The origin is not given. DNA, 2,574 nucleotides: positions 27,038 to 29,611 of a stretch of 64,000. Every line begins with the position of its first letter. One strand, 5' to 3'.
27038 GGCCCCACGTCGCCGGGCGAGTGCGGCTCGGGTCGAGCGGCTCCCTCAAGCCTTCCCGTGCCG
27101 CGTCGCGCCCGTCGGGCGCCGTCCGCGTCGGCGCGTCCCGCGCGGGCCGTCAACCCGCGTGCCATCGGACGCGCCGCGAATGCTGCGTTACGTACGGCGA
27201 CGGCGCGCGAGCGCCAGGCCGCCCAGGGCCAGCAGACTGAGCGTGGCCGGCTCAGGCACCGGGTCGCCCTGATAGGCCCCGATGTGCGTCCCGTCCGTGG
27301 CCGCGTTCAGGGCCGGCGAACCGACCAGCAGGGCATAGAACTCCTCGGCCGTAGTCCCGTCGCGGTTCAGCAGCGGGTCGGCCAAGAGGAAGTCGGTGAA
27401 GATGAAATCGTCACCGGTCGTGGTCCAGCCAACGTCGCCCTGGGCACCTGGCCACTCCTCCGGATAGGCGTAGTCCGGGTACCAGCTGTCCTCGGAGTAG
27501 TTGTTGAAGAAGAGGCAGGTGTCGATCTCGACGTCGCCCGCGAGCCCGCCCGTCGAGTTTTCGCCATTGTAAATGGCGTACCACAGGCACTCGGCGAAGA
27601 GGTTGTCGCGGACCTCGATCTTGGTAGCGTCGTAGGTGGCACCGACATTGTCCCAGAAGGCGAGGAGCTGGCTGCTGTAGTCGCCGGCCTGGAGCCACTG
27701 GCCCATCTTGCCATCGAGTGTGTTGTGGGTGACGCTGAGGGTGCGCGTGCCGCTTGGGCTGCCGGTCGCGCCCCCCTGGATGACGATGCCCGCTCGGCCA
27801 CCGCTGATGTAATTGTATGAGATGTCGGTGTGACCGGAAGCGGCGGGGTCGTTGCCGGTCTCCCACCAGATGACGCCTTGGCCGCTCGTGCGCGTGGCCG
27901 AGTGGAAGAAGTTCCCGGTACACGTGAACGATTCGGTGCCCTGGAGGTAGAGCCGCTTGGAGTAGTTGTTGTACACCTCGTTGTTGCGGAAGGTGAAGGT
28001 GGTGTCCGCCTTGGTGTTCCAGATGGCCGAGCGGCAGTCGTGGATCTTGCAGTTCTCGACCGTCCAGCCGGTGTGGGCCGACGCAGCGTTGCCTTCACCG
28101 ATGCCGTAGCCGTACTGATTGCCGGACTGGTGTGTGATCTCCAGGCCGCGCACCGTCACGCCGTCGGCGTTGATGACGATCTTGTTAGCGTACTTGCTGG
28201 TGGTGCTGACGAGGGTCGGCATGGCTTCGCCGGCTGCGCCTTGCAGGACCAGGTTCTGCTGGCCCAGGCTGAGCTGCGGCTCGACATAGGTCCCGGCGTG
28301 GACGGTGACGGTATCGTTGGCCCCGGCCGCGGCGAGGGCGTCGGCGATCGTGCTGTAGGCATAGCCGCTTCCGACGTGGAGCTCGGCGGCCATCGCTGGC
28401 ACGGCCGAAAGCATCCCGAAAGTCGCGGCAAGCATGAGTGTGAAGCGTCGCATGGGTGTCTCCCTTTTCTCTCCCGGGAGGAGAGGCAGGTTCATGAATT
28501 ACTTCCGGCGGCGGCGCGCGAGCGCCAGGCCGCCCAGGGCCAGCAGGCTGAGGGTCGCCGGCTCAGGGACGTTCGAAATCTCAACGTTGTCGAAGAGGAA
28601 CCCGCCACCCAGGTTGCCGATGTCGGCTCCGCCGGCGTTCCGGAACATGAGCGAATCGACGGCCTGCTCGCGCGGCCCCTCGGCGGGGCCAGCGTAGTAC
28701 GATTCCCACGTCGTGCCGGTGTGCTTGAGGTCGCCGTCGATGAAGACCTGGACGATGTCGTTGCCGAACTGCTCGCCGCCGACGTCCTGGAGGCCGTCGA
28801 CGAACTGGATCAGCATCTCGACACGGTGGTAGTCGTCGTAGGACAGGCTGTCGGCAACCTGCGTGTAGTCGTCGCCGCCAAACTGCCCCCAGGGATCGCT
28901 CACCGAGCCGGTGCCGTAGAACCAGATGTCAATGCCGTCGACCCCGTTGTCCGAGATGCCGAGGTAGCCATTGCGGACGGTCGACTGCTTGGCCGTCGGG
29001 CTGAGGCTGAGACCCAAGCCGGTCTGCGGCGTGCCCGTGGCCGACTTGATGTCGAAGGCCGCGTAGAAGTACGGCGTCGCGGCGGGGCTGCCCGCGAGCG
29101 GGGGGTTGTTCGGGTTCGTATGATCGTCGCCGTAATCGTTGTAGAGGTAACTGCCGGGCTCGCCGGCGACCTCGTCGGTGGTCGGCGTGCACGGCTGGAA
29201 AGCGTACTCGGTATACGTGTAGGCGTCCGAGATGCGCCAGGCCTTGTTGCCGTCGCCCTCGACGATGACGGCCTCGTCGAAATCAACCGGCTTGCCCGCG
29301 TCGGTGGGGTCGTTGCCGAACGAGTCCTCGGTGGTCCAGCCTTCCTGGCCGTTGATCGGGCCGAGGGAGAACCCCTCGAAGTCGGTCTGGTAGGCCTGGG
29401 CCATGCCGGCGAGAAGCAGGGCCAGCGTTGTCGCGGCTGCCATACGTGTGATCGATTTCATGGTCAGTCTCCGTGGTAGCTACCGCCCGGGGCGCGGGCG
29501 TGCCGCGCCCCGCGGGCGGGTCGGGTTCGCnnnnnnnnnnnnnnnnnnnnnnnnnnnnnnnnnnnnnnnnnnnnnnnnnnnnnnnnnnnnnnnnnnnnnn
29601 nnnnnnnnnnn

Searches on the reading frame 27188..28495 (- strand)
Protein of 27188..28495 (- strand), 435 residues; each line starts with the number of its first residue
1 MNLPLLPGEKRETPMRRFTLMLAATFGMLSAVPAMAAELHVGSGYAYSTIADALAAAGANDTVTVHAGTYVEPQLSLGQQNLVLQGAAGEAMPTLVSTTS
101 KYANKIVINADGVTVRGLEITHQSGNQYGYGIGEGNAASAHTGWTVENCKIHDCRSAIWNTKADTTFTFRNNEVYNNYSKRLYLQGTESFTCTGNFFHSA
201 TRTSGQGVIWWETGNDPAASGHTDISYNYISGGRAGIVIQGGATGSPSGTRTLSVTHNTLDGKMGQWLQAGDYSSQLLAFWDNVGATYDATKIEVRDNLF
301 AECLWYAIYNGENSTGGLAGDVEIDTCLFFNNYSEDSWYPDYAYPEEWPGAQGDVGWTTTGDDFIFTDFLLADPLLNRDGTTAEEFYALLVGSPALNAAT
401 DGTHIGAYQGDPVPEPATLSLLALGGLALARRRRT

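Call 63: search_protein_families(library=pfam, proteins=[window:27188-28495:-], max_evalue=0.001)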
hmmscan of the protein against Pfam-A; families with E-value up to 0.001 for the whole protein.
window:27188-28495:- (435 aa): 3 families
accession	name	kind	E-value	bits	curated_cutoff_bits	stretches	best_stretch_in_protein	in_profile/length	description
PF13229.12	Beta_helix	-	2.7e-09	37.3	25.9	1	106-271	3-145/158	Right handed beta helix region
PF07589.16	PEP-CTERM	-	1e-05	25.9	20.7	1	412-434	1-24/24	PEP-CTERM motif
PF05048.19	NosD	-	4.5e-05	23.4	23.6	1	99-240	34-157/212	Periplasmic copper-binding protein (NosD)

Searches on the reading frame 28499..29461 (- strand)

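Call 63: search_protein_families(library=pfam, proteins=[window:28499-29461:-], max_evalue=0.001)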
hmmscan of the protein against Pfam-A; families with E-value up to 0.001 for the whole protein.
window:28499-29461:- (320 aa): 1 family
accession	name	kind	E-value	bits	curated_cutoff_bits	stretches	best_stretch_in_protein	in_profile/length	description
PF07589.16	PEP-CTERM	-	9e-07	29.2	20.7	1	298-319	2-24/24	PEP-CTERM motif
